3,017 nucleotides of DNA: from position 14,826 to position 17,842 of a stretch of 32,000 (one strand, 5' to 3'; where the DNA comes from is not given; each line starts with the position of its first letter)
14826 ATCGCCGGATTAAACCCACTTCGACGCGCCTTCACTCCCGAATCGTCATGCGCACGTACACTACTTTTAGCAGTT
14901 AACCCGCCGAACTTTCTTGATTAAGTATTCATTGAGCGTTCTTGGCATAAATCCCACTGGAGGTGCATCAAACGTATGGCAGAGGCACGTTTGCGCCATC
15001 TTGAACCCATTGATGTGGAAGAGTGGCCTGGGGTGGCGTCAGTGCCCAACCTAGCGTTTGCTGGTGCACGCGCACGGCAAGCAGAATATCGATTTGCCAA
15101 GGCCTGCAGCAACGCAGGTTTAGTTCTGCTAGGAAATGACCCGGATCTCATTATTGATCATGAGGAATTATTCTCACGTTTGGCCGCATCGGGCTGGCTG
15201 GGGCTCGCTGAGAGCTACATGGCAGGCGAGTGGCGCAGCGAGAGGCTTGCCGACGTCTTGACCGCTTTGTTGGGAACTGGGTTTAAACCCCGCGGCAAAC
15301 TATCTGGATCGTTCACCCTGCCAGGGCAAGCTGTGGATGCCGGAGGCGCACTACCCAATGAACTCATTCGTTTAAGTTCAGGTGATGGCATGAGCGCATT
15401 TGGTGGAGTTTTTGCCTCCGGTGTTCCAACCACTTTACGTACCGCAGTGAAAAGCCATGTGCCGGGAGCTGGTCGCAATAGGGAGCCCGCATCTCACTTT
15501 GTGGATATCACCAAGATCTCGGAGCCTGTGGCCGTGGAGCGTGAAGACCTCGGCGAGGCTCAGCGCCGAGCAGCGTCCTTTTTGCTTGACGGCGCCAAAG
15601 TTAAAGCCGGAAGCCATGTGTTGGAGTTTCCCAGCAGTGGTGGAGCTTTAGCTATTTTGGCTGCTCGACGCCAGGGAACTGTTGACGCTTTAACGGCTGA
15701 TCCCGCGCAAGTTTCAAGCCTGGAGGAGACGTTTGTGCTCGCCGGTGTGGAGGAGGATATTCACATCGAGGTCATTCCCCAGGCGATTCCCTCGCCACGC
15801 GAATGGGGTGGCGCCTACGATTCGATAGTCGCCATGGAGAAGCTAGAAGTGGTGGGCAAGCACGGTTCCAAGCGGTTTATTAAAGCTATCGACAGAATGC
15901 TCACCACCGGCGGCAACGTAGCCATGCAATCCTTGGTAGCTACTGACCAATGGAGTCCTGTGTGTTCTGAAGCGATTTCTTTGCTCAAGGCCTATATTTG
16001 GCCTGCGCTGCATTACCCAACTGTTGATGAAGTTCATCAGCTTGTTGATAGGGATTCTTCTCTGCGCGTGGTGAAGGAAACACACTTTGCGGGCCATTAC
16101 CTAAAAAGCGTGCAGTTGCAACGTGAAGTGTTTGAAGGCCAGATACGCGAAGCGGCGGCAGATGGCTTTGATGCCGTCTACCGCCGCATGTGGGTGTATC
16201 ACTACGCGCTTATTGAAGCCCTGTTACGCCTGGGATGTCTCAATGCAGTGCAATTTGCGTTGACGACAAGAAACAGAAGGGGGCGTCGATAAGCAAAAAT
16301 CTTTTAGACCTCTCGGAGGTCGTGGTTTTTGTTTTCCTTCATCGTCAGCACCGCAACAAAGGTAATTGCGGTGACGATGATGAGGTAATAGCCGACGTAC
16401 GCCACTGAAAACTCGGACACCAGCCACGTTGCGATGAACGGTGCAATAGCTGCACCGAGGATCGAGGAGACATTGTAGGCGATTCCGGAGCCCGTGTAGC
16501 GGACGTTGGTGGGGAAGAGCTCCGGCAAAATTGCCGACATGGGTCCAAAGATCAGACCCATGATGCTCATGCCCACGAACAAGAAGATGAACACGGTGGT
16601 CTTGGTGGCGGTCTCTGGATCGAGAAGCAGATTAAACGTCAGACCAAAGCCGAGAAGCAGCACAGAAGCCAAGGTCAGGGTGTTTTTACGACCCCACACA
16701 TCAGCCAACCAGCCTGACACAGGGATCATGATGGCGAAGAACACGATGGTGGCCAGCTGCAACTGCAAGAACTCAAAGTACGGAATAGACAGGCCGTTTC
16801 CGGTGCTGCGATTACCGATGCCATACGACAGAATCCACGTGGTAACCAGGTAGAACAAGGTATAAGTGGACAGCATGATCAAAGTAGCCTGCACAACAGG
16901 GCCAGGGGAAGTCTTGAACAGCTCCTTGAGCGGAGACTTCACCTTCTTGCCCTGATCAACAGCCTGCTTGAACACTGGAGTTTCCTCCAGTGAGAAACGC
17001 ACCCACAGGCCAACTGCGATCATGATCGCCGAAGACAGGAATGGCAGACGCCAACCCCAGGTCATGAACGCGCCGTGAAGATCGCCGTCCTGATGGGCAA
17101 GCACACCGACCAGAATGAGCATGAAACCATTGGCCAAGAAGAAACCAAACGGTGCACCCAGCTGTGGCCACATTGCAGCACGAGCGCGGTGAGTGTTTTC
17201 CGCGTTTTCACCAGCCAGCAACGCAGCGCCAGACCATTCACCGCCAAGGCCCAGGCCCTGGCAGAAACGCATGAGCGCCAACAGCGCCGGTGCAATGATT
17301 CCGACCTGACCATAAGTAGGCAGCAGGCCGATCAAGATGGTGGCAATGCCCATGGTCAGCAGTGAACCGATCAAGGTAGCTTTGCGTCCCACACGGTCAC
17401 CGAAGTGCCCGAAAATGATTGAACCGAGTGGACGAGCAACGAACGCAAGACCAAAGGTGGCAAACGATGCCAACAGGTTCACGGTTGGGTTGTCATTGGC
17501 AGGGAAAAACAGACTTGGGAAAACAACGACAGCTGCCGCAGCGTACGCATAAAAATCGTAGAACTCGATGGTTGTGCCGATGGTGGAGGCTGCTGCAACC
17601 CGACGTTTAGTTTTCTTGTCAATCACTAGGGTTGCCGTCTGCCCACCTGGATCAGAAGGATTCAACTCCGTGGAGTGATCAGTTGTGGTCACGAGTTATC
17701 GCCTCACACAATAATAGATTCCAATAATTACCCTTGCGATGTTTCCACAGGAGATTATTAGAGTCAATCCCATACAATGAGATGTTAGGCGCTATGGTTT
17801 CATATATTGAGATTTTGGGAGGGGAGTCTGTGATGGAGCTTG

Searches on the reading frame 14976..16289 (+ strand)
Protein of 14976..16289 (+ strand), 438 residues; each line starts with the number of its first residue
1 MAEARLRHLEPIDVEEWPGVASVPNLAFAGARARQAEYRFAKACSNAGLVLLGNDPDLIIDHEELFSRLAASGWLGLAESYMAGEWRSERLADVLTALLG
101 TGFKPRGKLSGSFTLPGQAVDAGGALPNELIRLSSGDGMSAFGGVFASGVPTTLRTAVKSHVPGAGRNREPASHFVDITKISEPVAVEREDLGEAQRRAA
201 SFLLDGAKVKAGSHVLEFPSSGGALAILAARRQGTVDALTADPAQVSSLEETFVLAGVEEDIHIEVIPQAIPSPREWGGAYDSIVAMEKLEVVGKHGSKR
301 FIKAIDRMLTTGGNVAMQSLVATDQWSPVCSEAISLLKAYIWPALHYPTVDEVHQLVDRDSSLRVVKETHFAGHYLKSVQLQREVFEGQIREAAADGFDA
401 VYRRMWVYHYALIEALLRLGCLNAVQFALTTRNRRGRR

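Call 10: search_protein_families(library=pfam, proteins=[window:14976-16289:+])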
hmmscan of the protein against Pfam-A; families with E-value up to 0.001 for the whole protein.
window:14976-16289:+ (438 aa): 1 family
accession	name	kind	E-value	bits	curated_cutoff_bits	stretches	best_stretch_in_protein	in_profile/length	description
PF02353.26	CMAS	-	5.3e-18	65.7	27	1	190-427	41-273/273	Mycolic acid cyclopropane synthetase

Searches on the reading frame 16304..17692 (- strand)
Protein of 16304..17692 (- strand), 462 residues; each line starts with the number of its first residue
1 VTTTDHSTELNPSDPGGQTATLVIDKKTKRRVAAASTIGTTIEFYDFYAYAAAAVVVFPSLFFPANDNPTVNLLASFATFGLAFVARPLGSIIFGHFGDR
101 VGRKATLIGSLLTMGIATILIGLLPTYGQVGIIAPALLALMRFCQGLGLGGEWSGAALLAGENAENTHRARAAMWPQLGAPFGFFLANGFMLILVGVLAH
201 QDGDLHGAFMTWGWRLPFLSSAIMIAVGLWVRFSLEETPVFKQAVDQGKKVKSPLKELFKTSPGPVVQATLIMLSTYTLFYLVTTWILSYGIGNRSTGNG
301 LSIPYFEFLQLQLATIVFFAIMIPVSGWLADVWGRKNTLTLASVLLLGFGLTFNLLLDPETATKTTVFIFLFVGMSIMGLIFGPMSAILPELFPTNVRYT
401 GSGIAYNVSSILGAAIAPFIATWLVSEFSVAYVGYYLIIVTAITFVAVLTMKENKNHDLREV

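Call 9: find_encoding_contigs(protein=window:16304-17692:-, flank=10000, max_places=6)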
Protein window:16304-17692:- (462 aa): 23 contigs read that carry it; 3 places shown.
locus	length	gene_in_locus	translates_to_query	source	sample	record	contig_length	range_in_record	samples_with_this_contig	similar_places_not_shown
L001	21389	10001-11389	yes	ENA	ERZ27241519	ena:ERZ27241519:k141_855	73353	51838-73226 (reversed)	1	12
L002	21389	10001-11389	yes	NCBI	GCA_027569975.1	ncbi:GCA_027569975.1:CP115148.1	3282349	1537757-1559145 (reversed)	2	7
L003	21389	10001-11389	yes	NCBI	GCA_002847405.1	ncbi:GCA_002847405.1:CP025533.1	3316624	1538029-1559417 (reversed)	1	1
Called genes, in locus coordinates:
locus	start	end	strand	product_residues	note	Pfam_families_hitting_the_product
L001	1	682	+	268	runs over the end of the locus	?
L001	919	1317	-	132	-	PF13397:RbpA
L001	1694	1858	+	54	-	-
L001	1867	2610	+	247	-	PF04264:YceI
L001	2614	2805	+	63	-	-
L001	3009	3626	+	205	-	PF08310:LGFP (faint)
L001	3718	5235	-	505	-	PF00916:Sulfate_transp, PF01740:STAS (weak)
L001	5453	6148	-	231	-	PF08713:DNA_alkylation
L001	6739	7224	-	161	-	-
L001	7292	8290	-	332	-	PF13593:SBF_like, PF01758:SBF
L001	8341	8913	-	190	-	PF02659:Mntp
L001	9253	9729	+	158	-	PF00156:Pribosyltran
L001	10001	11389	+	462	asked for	PF00083:Sugar_tr, PF07690:MFS_1, PF00083:Sugar_tr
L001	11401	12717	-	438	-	PF02353:CMAS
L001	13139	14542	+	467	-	PF00890:FAD_binding_2 (faint), PF01134:GIDA (faint), PF01266:DAO (faint), PF01494:FAD_binding_3 (faint), PF03486:HI0933_like (faint), PF07992:Pyr_redox_2, PF13450:NAD_binding_8 (weak), PF00070:Pyr_redox, +1 more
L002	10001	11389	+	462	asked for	PF00083:Sugar_tr, PF07690:MFS_1, PF00083:Sugar_tr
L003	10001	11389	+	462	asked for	PF00083:Sugar_tr, PF07690:MFS_1, PF00083:Sugar_tr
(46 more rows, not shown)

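Call 10: search_protein_families(library=pfam, proteins=[window:16307-17692:-])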
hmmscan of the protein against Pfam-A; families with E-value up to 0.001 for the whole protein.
window:16307-17692:- (462 aa): 2 families
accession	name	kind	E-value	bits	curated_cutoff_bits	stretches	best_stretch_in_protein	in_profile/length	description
PF00083.30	Sugar_tr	-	3.3e-33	115.7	22.3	2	36-257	5-213/452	Sugar (and other) transporter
PF07690.21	MFS_1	-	5.4e-32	111.5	33.4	1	73-413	27-343/347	Major Facilitator Superfamily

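Call 40: find_homologous_proteins(query=window:16307-17692:-, max_evalue=1e-40)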
Query window:16307-17692:- (462 aa): 8000 proteins with E <= 1e-40 among 8000 candidates; the best 120 are listed.
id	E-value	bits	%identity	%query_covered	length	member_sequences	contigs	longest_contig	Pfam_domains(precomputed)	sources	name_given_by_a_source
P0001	0.0e+0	1008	99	100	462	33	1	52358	PF00083.31,PF07690.22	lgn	-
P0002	1.7e-298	1008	99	100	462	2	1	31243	PF00083.31,PF07690.22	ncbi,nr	ncbi:MAG: MFS transporter [Corynebacterium glutamicum]|nr:MFS transporter [Corynebacterium glutamicu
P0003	1.2e-280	949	94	100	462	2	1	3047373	PF00083.31,PF07690.22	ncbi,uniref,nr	ncbi:MFS transporter [Corynebacterium crudilactis]|uniref:MFS transporter n=1 Tax=Corynebacterium cr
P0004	2.3e-266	902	89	100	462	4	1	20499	PF00083.31,PF07690.22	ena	-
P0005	2.9e-253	859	87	97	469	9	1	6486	PF13347.13,PF00083.31,PF07690.22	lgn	-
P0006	7.2e-252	854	84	100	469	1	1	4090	PF00083.31,PF07690.22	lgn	-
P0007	4.7e-248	842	86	97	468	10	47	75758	PF00083.31,PF07690.22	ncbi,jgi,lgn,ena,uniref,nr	ncbi:MFS transporter [Corynebacterium gallinarum]|uniref:MHS family MFS transporter n=1 Tax=Coryneba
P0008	3.6e-247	839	84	99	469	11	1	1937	PF00083.31,PF07690.22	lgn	-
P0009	5.8e-247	838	84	99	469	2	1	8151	PF00083.31,PF07690.22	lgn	-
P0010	1.2e-202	692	69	100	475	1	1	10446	PF00083.31,PF07690.22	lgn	-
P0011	2.7e-199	681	68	100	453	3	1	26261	PF00083.31,PF07690.22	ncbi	-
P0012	9.6e-199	679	67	100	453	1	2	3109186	PF00083.31,PF07690.22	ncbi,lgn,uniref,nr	ncbi:Inner membrane metabolite transport protein YhjE [Corynebacterium occultum]|uniref:Inner membra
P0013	1.6e-198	678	70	96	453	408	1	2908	PF00083.31,PF07690.22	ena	-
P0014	9.3e-198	676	68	100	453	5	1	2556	PF00083.31,PF07690.22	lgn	-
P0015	3.8e-196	671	68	100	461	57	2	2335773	PF00083.31,PF07690.22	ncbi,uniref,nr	ncbi:MFS transporter [Corynebacterium pseudotuberculosis]|uniref:MFS transporter n=1 Tax=Corynebacte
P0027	1.8e-192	658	66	100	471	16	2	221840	PF00083.31,PF07690.22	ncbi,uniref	ncbi:MHS family MFS transporter [Corynebacterium bovis]|uniref:MFS transporter n=1 Tax=Corynebacteri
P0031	5.4e-192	657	65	100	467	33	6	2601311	PF00083.31,PF07690.22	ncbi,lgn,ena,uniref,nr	ncbi:putative membrane protein [Corynebacterium resistens DSM 45100]|uniref:Putative proline/betaine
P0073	1.9e-184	632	63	100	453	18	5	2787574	PF00083.31,PF07690.22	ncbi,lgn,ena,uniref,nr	ncbi:MFS transporter [Corynebacterium maris]|uniref:MFS transporter n=1 Tax=Corynebacterium maris Ta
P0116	2.9e-176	605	63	96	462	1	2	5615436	PF00083.31,PF07690.22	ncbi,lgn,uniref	ncbi:MHS family MFS transporter [Mycobacterium sp. NBC_00419]|uniref:MFS transporter n=1 Tax=Mycobac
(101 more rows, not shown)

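Call 41: find_encoding_contigs(protein=P0003, flank=10000, max_places=1)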
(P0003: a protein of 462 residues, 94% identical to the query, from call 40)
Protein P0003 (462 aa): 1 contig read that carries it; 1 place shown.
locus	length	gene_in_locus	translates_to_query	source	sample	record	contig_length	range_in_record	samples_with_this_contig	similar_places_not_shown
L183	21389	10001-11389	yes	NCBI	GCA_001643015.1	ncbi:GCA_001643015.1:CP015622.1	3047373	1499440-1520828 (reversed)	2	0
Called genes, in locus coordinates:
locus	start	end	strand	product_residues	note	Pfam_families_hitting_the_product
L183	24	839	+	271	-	PF00535:Glycos_transf_2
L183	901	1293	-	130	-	PF13397:RbpA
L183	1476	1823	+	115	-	-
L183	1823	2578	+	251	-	PF04264:YceI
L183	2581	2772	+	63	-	-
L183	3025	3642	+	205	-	PF08310:LGFP (faint)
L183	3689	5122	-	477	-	PF00916:Sulfate_transp, PF01740:STAS (weak)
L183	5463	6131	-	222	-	PF08713:DNA_alkylation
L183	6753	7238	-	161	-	-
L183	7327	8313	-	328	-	PF13593:SBF_like, PF01758:SBF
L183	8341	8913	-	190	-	PF02659:Mntp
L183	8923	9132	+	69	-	-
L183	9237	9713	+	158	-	PF00156:Pribosyltran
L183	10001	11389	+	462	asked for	PF00083:Sugar_tr, PF07690:MFS_1, PF00083:Sugar_tr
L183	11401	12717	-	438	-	PF02353:CMAS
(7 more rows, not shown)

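Call 42: find_encoding_contigs(protein=P0007, flank=10000, max_places=1)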
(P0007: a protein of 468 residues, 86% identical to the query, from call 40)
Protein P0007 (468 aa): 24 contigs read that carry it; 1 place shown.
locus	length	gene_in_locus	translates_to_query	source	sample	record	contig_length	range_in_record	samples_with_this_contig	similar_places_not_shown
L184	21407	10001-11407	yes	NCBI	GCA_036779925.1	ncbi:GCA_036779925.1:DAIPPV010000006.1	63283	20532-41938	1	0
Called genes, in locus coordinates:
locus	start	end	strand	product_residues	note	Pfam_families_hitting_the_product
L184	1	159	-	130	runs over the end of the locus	PF13397:RbpA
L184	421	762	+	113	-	-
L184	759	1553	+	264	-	PF04264:YceI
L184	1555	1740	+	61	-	-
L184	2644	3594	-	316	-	PF08713:DNA_alkylation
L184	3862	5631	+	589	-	-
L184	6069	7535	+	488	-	-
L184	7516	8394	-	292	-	PF13593:SBF_like, PF01758:SBF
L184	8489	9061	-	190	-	PF02659:Mntp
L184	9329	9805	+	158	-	PF00156:Pribosyltran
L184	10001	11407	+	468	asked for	PF00083:Sugar_tr, PF07690:MFS_1, PF00083:Sugar_tr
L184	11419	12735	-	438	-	PF02353:CMAS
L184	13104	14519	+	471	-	PF01134:GIDA (faint), PF01266:DAO (faint), PF01494:FAD_binding_3 (faint), PF07992:Pyr_redox_2, PF13738:Pyr_redox_3 (faint), PF13450:NAD_binding_8 (weak), PF13454:NAD_binding_9 (faint), PF00070:Pyr_redox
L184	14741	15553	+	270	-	PF01256:Carb_kinase (weak), PF02110:HK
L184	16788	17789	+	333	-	PF08543:Phos_pyr_kin, PF03070:TENA_THI-4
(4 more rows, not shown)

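Call 43: find_encoding_contigs(protein=P0012, flank=10000, max_places=1)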
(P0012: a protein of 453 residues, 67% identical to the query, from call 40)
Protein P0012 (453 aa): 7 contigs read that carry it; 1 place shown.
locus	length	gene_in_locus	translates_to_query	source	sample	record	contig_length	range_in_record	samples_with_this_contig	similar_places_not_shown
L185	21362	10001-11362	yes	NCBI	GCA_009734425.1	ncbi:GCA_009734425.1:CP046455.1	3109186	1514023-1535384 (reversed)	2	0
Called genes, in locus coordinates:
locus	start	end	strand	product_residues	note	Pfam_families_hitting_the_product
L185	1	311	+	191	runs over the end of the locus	PF04186:FxsA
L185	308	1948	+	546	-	PF20154:LNT_N, PF00795:CN_hydrolase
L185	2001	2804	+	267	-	PF00535:Glycos_transf_2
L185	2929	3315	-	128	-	PF13397:RbpA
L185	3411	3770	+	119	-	-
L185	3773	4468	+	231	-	PF04264:YceI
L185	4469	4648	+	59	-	-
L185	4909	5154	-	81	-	-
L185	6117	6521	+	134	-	-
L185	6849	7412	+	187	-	PF01872:RibD_C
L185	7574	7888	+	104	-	-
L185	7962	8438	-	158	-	PF01243:PNPOx_N, PF16242:Pyrid_ox_like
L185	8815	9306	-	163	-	PF08327:AHSA1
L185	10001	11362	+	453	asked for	PF00083:Sugar_tr, PF07690:MFS_1, PF00083:Sugar_tr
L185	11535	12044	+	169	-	PF00111:Fer2, PF13085:Fer2_3 (faint), PF01799:Fer2_2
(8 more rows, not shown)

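Call 44: find_encoding_contigs(protein=P0116, flank=10000, max_places=1)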
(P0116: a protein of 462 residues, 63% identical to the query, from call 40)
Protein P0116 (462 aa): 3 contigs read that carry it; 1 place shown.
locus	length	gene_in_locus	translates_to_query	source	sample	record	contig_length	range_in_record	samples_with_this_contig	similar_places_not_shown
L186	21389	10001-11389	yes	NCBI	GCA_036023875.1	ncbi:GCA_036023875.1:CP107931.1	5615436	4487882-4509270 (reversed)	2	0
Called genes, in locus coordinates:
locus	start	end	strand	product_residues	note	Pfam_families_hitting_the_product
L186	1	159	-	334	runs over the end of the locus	PF01073:3Beta_HSD, PF01370:Epimerase, PF05368:NmrA, PF13460:NAD_binding_10, PF16363:GDP_Man_Dehyd, PF07993:NAD_binding_4 (weak)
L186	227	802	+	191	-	-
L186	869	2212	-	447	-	PF04228:Zn_peptidase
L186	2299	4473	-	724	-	PF02771:Acyl-CoA_dh_N, PF00441:Acyl-CoA_dh_1, PF02770:Acyl-CoA_dh_M, PF00441:Acyl-CoA_dh_1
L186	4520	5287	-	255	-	PF00106:adh_short, PF08659:KR (faint), PF13561:adh_short_C2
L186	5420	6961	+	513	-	PF00174:Oxidored_molyb, PF17957:Big_7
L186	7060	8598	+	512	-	PF04675:DNA_ligase_A_N (weak), PF01068:DNA_ligase_A_M, PF04679:DNA_ligase_A_C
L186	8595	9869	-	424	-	PF00583:Acetyltransf_1, PF13508:Acetyltransf_7 (weak), PF00004:AAA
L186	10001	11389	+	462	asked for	PF00083:Sugar_tr, PF07690:MFS_1, PF00083:Sugar_tr, PF07690:MFS_1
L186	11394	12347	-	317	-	-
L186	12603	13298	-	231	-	PF00485:PRK (weak), PF13238:AAA_18, PF13671:AAA_33 (faint)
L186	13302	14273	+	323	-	PF00756:Esterase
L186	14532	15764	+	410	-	PF02771:Acyl-CoA_dh_N, PF02770:Acyl-CoA_dh_M, PF00441:Acyl-CoA_dh_1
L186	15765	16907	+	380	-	PF02771:Acyl-CoA_dh_N, PF02770:Acyl-CoA_dh_M, PF00441:Acyl-CoA_dh_1, PF08028:Acyl-CoA_dh_2 (weak)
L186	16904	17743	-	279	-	PF00106:adh_short, PF01370:Epimerase (weak), PF08659:KR, PF13561:adh_short_C2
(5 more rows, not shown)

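Call 59: find_encoding_contigs(protein=P0015, flank=10000, max_places=1)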
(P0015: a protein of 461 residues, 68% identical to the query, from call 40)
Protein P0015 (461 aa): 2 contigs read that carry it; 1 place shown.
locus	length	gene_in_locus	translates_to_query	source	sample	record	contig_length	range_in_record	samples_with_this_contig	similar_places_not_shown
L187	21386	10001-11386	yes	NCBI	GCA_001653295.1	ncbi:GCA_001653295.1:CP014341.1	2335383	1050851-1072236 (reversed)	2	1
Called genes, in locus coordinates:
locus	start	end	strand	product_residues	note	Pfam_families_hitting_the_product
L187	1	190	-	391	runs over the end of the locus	PF03460:NIR_SIR_ferr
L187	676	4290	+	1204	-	PF02514:CobN-Mg_chel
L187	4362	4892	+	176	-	PF04186:FxsA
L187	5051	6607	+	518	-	PF20154:LNT_N, PF00795:CN_hydrolase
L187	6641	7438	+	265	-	PF00535:Glycos_transf_2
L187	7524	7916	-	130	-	PF13397:RbpA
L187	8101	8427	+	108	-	-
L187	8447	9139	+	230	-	PF04264:YceI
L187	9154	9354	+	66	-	-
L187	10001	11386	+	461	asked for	PF00083:Sugar_tr, PF07690:MFS_1, PF00083:Sugar_tr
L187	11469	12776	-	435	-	PF02353:CMAS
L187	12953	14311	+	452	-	PF01134:GIDA (faint), PF03486:HI0933_like (faint), PF07992:Pyr_redox_2, PF13450:NAD_binding_8 (faint), PF13454:NAD_binding_9 (faint), PF00070:Pyr_redox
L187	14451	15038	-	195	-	PF03848:TehB (weak), PF01739:CheR (faint), PF13489:Methyltransf_23, PF05175:MTS (weak), PF13847:Methyltransf_31 (weak), PF13649:Methyltransf_25, PF08241:Methyltransf_11, PF08242:Methyltransf_12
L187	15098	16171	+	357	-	PF01544:CorA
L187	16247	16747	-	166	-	PF03061:4HBT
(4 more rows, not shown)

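Call 60: find_encoding_contigs(protein=P0031, flank=10000, max_places=1)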
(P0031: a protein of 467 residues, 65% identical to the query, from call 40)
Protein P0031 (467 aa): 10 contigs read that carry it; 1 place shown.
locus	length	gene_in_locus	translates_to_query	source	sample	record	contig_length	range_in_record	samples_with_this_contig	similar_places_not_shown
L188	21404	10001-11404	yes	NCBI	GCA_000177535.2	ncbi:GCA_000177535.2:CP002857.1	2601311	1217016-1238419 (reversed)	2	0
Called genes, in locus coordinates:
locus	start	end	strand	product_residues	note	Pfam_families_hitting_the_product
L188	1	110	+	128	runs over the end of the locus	-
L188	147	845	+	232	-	PF04264:YceI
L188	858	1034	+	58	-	-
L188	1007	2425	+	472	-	PF03448:MgtE_N, PF00571:CBS, PF01769:MgtE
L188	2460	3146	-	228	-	PF02254:TrkA_N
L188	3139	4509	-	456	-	PF02386:TrkH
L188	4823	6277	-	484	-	PF03583:LIP, PF12146:Hydrolase_4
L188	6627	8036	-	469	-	PF01425:Amidase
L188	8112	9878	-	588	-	PF01262:AlaDh_PNT_C (faint), PF00890:FAD_binding_2, PF01266:DAO (faint), PF03486:HI0933_like (faint), PF07992:Pyr_redox_2 (weak), PF12831:FAD_oxidored (weak), PF13450:NAD_binding_8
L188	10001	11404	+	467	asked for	PF00083:Sugar_tr, PF07690:MFS_1, PF00083:Sugar_tr, PF07690:MFS_1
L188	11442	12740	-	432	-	PF02353:CMAS, PF13649:Methyltransf_25 (weak)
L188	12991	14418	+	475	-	PF01134:GIDA (faint), PF03486:HI0933_like (faint), PF07992:Pyr_redox_2, PF13450:NAD_binding_8 (faint), PF00070:Pyr_redox (weak)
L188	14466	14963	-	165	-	PF03061:4HBT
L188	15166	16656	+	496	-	PF02737:3HCDH_N (faint), PF03446:NAD_binding_2, PF00393:6PGD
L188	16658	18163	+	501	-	PF00270:DEAD, PF04851:ResIII, PF00271:Helicase_C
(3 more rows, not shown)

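Call 61: find_encoding_contigs(protein=P0073, flank=10000, max_places=1)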
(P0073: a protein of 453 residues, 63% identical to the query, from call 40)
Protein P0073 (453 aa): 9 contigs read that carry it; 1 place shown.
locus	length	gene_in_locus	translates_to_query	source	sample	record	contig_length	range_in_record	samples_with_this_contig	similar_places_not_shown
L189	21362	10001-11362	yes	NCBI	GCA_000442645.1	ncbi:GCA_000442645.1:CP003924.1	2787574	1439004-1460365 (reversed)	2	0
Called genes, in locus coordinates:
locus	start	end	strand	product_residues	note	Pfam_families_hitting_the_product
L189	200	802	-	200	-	PF13365:Trypsin_2 (weak)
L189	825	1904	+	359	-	PF01321:Creatinase_N, PF00557:Peptidase_M24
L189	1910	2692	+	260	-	PF02900:LigB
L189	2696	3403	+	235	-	PF00106:adh_short, PF08659:KR, PF13561:adh_short_C2 (weak)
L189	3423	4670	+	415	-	PF03583:LIP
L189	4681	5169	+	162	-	PF04186:FxsA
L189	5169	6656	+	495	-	PF20154:LNT_N, PF00795:CN_hydrolase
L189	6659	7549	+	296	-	PF00535:Glycos_transf_2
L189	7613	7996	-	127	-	PF13397:RbpA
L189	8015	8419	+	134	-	-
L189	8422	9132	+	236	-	PF04264:YceI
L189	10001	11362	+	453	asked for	PF00083:Sugar_tr, PF07690:MFS_1, PF00083:Sugar_tr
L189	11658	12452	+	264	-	PF02110:HK, PF08543:Phos_pyr_kin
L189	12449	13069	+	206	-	PF02581:TMP-TENI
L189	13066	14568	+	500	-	PF01256:Carb_kinase (weak), PF08543:Phos_pyr_kin, PF00294:PfkB, PF03070:TENA_THI-4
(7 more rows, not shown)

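Call 62: find_encoding_contigs(protein=P0027, flank=10000, max_places=1)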
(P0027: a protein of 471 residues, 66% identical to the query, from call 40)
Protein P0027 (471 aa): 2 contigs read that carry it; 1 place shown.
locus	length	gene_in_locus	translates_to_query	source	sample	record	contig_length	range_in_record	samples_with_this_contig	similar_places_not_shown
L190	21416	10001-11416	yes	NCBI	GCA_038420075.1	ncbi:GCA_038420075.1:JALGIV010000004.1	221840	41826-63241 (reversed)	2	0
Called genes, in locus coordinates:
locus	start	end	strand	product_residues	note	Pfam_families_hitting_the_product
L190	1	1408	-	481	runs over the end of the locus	PF07730:HisKA_3, PF02518:HATPase_c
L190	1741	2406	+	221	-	PF00005:ABC_tran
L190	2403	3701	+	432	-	-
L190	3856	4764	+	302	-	PF13489:Methyltransf_23, PF00891:Methyltransf_2, PF01209:Ubie_methyltran, PF05175:MTS (faint), PF13847:Methyltransf_31, PF08241:Methyltransf_11, PF08242:Methyltransf_12, PF13649:Methyltransf_25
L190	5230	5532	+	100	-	-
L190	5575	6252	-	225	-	PF06912:DUF1275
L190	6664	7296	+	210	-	PF01370:Epimerase (weak), PF13460:NAD_binding_10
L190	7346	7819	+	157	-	PF00156:Pribosyltran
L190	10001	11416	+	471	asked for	PF00083:Sugar_tr, PF07690:MFS_1, PF00083:Sugar_tr, PF07690:MFS_1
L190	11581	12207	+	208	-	PF09335:VTT_dom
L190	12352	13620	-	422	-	PF02353:CMAS, PF13649:Methyltransf_25 (weak)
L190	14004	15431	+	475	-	PF01134:GIDA (faint), PF01266:DAO (faint), PF01494:FAD_binding_3 (faint), PF03486:HI0933_like (faint), PF07992:Pyr_redox_2, PF13450:NAD_binding_8 (weak), PF13454:NAD_binding_9 (faint), PF00070:Pyr_redox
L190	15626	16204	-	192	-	PF03061:4HBT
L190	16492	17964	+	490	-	PF03446:NAD_binding_2, PF00393:6PGD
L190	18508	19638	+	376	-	PF00270:DEAD, PF00271:Helicase_C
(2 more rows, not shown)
